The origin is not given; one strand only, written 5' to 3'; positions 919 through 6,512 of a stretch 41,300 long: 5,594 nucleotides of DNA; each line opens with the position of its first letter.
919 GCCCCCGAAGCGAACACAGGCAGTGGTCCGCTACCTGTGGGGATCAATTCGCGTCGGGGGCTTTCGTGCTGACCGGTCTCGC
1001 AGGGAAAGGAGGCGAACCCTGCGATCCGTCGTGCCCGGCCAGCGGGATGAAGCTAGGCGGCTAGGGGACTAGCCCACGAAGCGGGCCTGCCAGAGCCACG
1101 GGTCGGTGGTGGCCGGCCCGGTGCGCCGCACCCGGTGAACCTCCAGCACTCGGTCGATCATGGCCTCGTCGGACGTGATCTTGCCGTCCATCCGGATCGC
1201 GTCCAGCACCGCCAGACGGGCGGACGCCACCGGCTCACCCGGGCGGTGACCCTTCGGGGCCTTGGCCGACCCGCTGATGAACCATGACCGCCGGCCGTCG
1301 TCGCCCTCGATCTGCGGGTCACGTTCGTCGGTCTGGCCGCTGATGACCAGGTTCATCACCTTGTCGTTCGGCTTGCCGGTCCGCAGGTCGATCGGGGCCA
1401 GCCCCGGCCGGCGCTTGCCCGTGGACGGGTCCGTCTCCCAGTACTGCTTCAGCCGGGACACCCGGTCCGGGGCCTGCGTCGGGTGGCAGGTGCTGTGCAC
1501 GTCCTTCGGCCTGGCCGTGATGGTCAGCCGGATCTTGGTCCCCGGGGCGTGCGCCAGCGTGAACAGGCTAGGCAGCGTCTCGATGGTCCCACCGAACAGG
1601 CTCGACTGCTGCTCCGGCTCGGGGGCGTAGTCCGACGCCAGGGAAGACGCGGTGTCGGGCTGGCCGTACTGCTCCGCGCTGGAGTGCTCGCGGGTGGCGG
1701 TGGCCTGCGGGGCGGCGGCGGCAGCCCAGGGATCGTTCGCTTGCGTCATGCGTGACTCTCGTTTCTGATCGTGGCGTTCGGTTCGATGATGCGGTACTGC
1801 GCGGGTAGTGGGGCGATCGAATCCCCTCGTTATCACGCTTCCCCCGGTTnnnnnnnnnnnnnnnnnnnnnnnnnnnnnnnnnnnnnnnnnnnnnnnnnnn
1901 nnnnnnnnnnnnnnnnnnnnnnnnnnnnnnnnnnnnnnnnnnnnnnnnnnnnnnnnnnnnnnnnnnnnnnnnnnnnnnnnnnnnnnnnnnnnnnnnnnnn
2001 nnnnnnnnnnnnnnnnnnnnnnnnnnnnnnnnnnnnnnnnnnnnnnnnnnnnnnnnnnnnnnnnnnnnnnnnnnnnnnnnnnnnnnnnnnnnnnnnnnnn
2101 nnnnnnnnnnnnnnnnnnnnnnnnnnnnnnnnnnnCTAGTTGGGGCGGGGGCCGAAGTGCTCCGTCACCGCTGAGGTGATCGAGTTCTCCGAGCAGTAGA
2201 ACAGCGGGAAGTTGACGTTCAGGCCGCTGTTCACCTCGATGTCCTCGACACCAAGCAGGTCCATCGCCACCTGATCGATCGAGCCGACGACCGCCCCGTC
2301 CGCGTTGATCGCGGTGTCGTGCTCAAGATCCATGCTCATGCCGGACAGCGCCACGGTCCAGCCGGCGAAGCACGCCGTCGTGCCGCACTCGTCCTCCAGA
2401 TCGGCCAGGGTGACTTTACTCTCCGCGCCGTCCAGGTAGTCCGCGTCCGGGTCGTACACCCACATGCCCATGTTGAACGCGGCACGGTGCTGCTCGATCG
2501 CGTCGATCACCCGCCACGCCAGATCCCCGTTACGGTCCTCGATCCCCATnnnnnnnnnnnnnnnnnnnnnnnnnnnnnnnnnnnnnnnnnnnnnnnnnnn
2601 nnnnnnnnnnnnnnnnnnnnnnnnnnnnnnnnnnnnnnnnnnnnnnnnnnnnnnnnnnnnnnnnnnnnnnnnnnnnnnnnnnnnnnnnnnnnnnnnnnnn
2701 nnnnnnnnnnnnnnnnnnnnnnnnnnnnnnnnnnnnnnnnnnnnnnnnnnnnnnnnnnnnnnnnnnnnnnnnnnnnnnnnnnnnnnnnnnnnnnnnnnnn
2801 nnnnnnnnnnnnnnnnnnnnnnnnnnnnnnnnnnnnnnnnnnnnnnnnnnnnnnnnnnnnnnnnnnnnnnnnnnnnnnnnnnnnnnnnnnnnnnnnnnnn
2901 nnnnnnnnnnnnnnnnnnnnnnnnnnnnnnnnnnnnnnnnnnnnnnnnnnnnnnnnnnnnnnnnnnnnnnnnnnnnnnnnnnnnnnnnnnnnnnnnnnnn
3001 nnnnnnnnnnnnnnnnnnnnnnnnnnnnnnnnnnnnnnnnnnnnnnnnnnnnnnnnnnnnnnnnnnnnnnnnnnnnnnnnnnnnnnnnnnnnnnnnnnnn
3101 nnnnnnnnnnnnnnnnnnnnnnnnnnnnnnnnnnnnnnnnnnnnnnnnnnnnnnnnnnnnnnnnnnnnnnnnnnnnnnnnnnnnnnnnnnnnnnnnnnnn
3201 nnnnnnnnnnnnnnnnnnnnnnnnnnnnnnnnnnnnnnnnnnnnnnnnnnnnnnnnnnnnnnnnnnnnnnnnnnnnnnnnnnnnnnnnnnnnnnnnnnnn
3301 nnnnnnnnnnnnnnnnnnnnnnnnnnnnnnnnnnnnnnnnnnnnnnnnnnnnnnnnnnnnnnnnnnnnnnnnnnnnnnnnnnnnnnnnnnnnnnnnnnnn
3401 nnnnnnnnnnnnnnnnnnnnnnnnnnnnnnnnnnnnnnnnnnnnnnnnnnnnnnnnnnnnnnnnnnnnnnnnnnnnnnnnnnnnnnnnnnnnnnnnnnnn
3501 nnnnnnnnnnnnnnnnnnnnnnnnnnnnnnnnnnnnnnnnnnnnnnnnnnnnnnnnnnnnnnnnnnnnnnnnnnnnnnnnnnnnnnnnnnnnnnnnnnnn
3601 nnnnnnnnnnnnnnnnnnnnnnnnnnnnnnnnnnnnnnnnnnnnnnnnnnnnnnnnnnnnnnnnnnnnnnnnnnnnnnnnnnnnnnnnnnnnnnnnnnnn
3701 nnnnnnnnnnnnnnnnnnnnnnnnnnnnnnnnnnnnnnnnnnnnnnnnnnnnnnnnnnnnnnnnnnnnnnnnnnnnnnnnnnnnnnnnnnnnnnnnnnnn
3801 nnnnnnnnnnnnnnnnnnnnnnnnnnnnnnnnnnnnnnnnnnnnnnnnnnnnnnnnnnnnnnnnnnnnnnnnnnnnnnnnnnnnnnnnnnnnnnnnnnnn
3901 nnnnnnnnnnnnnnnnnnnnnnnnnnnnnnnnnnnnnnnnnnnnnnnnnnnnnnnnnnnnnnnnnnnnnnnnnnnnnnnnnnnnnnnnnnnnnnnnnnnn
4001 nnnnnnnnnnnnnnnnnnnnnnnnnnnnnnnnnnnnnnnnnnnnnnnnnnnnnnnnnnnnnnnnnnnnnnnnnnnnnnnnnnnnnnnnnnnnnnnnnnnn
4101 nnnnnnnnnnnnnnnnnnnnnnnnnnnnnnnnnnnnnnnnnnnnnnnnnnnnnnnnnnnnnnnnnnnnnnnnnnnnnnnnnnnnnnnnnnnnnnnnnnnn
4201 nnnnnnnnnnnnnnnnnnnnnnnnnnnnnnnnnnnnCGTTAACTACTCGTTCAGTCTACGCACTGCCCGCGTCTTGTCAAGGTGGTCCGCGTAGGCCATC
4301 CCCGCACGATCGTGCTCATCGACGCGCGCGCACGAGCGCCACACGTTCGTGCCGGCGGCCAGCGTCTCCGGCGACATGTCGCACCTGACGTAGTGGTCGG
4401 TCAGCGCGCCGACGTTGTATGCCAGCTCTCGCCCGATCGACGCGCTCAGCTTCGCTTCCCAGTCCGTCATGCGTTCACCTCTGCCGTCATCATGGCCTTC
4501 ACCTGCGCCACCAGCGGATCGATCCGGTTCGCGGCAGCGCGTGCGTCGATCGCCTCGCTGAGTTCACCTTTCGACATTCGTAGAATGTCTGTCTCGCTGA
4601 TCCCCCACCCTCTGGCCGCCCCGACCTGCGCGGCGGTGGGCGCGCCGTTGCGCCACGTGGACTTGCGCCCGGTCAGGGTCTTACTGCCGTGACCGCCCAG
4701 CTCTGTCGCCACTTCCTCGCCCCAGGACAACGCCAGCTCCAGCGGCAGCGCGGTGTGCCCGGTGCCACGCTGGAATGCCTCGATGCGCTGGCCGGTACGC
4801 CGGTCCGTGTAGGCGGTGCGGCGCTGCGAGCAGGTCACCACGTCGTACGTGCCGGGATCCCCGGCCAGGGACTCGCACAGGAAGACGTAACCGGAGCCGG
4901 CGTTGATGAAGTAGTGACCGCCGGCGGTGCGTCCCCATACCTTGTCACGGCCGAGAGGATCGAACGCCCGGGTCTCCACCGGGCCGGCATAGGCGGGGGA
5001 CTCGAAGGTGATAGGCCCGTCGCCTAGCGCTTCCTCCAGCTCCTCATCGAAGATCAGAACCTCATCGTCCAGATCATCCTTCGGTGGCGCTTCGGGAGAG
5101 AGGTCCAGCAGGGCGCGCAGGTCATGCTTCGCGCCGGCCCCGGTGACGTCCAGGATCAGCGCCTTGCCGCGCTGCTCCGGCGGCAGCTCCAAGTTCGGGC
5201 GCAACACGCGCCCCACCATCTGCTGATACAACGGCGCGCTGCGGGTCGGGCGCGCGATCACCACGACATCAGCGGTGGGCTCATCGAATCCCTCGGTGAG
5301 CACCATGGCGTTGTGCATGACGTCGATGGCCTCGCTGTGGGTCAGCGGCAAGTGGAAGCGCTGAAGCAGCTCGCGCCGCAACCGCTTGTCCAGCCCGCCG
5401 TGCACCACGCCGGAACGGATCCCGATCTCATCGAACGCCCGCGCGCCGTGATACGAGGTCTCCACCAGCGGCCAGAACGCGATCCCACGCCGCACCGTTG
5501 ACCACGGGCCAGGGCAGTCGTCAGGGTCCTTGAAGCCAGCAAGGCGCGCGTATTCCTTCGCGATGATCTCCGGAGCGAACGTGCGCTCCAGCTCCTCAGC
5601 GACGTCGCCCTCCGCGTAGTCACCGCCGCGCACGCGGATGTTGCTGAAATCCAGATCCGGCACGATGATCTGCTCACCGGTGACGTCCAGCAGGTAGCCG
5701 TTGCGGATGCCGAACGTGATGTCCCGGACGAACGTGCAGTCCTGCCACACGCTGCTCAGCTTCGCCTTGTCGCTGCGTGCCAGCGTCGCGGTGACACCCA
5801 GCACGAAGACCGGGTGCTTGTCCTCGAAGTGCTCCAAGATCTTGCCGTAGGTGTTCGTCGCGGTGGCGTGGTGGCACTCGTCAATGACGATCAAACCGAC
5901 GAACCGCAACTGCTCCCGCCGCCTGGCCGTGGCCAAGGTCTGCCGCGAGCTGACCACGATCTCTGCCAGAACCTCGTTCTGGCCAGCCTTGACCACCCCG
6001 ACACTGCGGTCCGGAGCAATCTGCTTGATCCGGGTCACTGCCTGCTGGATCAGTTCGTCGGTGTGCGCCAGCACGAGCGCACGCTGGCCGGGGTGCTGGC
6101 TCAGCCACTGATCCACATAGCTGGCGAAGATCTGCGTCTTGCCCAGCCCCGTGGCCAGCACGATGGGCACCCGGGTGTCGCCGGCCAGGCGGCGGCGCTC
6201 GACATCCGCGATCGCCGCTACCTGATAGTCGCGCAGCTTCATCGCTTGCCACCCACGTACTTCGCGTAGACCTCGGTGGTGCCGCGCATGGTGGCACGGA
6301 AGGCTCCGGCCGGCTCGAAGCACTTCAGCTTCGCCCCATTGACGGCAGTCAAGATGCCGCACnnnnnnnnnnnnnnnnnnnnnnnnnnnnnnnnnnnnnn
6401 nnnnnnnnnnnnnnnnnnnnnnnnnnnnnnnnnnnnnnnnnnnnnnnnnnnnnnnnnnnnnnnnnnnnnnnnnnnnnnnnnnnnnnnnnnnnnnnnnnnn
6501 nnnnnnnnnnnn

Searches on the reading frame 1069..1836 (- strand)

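Call 38: search_protein_families(library=pfam, proteins=[window:1069-1836:-], max_evalue=0.001)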
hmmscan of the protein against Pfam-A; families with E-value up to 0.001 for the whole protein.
window:1069-1836:- (255 aa): 0 families

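Call 51: search_protein_families(library=phrogs, proteins=[window:1069-1836:-], max_evalue=0.001)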
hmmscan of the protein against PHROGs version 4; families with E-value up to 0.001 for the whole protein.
window:1069-1836:- (255 aa): 1 family
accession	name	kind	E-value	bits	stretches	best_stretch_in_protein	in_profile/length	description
phrog_1911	-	unknown function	7.9e-07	30.2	1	156-192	56-91/199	-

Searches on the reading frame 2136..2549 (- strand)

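Call 38: search_protein_families(library=pfam, proteins=[window:2136-2549:-], max_evalue=0.001)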
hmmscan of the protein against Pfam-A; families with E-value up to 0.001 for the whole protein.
window:2136-2549:- (137 aa): 0 families

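Call 51: search_protein_families(library=phrogs, proteins=[window:2136-2549:-], max_evalue=0.001)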
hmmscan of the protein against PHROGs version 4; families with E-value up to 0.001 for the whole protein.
window:2136-2549:- (137 aa): 2 families
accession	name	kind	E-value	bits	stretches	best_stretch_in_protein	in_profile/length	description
phrog_889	-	unknown function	1e-15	58.7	1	6-105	15-120/162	-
phrog_30739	-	unknown function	6.2e-06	27.3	1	51-85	31-65/163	-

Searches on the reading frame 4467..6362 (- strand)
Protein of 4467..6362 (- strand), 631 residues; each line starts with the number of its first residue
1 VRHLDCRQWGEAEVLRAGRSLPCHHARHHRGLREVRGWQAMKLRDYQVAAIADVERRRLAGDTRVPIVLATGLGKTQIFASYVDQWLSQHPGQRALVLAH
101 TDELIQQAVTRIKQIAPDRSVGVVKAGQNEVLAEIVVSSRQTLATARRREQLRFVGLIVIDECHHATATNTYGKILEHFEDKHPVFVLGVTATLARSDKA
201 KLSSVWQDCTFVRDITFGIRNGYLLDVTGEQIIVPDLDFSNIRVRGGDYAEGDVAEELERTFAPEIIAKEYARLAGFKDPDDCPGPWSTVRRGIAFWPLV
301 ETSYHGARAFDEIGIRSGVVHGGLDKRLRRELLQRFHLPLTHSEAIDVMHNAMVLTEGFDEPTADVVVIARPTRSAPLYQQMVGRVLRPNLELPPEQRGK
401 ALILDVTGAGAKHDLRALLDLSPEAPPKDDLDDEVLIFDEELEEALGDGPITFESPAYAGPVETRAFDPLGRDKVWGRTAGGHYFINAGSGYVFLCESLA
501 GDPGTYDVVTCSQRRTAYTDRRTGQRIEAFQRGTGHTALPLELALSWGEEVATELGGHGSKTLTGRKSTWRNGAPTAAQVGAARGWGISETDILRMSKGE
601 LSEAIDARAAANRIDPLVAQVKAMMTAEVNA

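Call 38: search_protein_families(library=pfam, proteins=[window:4467-6362:-], max_evalue=0.001)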
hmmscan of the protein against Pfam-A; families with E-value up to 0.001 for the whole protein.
window:4467-6362:- (631 aa): 3 families
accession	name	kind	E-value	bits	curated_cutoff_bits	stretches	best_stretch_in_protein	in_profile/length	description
PF04851.21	ResIII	-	6.9e-31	107.8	22.5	1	41-195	2-163/164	Type III restriction enzyme, res subunit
PF00270.35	DEAD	-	9.8e-15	55.1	26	1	46-196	3-162/167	DEAD/DEAH box helicase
PF00271.37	Helicase_C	-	2.6e-11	44.2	23.5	1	298-389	23-109/110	Helicase conserved C-terminal domain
